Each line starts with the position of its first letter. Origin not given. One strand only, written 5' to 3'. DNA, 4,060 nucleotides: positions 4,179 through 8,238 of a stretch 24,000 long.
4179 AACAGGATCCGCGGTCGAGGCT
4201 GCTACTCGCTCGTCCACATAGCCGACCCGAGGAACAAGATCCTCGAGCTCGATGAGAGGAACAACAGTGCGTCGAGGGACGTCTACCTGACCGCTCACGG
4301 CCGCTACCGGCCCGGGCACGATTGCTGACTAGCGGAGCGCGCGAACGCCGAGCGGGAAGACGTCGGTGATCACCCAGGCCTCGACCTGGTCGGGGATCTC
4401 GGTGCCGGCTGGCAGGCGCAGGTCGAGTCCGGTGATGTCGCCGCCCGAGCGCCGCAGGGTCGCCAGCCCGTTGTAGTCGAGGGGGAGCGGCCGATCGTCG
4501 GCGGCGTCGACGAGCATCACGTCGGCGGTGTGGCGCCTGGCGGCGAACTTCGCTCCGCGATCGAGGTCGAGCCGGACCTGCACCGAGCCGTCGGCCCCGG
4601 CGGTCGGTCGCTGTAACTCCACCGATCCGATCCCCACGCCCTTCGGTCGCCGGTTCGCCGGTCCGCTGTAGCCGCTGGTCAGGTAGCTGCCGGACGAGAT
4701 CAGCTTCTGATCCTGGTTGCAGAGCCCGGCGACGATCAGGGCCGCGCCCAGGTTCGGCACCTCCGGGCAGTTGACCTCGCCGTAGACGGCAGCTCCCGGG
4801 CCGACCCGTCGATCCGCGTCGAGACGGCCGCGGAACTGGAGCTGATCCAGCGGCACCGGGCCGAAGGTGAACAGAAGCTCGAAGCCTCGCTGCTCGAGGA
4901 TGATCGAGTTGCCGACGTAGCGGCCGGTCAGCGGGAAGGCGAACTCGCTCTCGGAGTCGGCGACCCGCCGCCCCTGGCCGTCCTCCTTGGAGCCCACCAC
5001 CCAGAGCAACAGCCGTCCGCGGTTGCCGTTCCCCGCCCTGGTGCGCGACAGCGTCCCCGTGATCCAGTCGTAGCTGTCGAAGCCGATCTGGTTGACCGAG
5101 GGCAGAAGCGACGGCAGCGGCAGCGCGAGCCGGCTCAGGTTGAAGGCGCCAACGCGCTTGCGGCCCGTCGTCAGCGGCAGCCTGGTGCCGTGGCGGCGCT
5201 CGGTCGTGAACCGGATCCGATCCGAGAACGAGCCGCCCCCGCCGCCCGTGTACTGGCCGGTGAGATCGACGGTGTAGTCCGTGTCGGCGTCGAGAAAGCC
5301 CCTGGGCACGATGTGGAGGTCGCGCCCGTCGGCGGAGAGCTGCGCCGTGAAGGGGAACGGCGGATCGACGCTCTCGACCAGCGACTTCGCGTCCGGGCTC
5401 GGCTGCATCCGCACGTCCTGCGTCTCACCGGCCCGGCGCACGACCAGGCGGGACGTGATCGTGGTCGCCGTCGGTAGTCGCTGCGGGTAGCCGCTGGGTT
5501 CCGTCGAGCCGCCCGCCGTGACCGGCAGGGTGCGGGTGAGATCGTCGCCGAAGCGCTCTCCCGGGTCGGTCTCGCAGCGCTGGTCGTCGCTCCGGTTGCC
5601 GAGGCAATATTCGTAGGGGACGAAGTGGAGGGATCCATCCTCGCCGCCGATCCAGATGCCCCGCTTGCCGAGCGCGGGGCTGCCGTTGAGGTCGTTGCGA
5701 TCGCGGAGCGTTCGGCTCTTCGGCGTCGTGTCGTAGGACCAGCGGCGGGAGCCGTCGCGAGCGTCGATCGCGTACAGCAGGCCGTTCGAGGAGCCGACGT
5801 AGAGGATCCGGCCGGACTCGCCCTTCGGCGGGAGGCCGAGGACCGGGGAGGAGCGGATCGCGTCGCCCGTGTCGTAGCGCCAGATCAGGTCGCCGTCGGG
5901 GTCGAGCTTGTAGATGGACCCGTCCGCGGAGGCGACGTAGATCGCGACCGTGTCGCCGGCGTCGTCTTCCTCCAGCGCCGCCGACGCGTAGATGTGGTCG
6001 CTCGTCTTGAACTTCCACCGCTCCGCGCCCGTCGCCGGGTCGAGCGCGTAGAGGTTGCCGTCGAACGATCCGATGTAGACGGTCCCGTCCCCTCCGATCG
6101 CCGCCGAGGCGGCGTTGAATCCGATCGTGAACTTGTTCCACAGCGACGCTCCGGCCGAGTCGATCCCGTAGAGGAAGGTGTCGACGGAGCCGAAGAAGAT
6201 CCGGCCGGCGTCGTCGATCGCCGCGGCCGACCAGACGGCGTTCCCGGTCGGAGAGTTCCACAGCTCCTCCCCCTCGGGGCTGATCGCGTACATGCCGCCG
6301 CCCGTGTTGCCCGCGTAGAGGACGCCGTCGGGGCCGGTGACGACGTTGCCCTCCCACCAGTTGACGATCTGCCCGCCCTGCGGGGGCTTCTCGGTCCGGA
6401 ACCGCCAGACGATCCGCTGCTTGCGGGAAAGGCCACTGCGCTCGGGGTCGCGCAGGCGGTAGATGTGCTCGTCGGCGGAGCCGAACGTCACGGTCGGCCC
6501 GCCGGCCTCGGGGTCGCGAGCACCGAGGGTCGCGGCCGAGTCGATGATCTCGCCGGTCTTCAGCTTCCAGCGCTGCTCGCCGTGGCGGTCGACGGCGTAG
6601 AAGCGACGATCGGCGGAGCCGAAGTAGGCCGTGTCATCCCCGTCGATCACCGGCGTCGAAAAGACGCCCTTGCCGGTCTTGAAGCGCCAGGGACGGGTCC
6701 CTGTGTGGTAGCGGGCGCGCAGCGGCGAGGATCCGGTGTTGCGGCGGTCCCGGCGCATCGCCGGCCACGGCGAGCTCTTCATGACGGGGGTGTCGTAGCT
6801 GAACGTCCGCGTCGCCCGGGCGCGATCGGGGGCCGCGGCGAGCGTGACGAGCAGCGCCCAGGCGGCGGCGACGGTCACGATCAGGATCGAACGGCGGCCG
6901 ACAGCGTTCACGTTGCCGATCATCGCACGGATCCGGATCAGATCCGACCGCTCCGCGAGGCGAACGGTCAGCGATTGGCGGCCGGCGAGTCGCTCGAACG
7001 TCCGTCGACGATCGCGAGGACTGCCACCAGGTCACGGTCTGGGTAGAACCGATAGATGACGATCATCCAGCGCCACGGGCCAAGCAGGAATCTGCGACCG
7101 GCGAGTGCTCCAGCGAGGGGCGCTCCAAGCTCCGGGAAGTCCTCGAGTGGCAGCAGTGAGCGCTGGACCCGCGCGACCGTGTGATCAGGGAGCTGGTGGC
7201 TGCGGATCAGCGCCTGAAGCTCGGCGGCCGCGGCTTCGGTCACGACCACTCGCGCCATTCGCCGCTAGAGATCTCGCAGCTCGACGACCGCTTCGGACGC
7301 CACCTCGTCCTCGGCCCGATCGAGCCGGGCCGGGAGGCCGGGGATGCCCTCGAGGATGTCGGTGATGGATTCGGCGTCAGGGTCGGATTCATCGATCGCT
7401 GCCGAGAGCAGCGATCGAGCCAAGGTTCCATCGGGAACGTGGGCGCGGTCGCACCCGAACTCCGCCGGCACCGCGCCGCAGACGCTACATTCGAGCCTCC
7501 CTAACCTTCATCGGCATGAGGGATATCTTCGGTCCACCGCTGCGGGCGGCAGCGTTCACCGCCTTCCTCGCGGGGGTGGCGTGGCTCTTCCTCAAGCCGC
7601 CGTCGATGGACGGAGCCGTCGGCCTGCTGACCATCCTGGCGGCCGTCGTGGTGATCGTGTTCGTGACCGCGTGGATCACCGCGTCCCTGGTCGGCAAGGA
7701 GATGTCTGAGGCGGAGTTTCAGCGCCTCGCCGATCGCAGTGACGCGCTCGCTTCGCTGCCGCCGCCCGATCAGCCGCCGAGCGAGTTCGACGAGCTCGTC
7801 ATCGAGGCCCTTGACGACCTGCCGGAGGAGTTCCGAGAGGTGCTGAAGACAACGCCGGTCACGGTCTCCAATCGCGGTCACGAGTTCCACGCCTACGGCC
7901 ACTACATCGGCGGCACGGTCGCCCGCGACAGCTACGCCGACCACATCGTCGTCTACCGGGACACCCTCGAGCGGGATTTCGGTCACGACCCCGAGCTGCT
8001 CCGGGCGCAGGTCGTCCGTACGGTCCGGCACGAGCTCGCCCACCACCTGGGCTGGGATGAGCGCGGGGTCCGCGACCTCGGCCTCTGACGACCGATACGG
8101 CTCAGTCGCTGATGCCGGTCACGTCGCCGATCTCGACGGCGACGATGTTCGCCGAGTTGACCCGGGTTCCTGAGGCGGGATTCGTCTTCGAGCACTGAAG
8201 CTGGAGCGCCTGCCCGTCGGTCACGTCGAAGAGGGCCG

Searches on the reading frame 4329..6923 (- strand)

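Call 7: search_protein_families(library=pfam, proteins=[window:4329-6923:-], max_evalue=0.001)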
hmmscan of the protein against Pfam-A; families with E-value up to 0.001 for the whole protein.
window:4329-6923:- (864 aa): 4 families
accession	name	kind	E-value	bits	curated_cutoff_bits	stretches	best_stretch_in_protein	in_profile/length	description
PF13570.13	Beta-prop_ACSF4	-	3.1e-52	178.5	133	3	201-361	63-221/329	Beta-alanine-activating enzyme, beta-propeller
PF13360.13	PQQ_2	-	2.6e-31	109.5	27.6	2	253-420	7-169/233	Outer membrane protein assembly factor BamB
PF25292.1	Beta-prop_CGLA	-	1.3e-14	54.8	26.8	1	286-355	6-74/316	Lambda-carrageenase beta-propeller domain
PF01011.28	PQQ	-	1e-09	38.1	26.7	0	276-310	54-88/595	Glucose/ethanol/alcohol dehydrogenase, beta-propeller domain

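Call 51: search_protein_families(library=ncbifam, proteins=[window:4329-6923:-], max_evalue=0.001)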
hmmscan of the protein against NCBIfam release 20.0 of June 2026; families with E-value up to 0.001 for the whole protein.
window:4329-6923:- (864 aa): 6 families
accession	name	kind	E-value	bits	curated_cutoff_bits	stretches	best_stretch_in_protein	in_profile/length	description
TIGR03300.1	assembly_YfgL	equivalog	1.7e-27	96.1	285.2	2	279-435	65-205/377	outer membrane protein assembly factor BamB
NF053615.1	SerThrKinAfsKStmc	equivalog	4.9e-21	75.1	1300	3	292-399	631-732/809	protein serine/threonine kinase AfsK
NF008351.0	PRK11138.1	equivalog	1.2e-15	56.9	423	2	327-434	122-219/394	outer membrane protein assembly factor BamB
TIGR03075.1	PQQ_enz_alc_DH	subfamily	6.8e-12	44.8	480.05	1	275-357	65-153/530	PQQ-dependent dehydrogenase, methanol/ethanol family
TIGR04528.1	acido_non_PQQ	subfamily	2.3e-07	30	650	0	274-361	386-470/493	acido-empty-quinoprotein group A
TIGR03074.1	PQQ_membr_DH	subfamily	3.5e-06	25.1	832.65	0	279-310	213-244/783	membrane-bound PQQ-dependent dehydrogenase, glucose/quinate/shikimate family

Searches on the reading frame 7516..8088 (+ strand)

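Call 7: search_protein_families(library=pfam, proteins=[window:7516-8088:+], max_evalue=0.001)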
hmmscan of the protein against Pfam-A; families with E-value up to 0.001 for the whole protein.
window:7516-8088:+ (190 aa): 1 family
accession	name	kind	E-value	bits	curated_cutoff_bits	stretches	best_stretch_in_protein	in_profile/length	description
PF06262.17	Zincin_1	-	6.1e-10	39.4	22.4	1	128-189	30-96/97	Zincin-like metallopeptidase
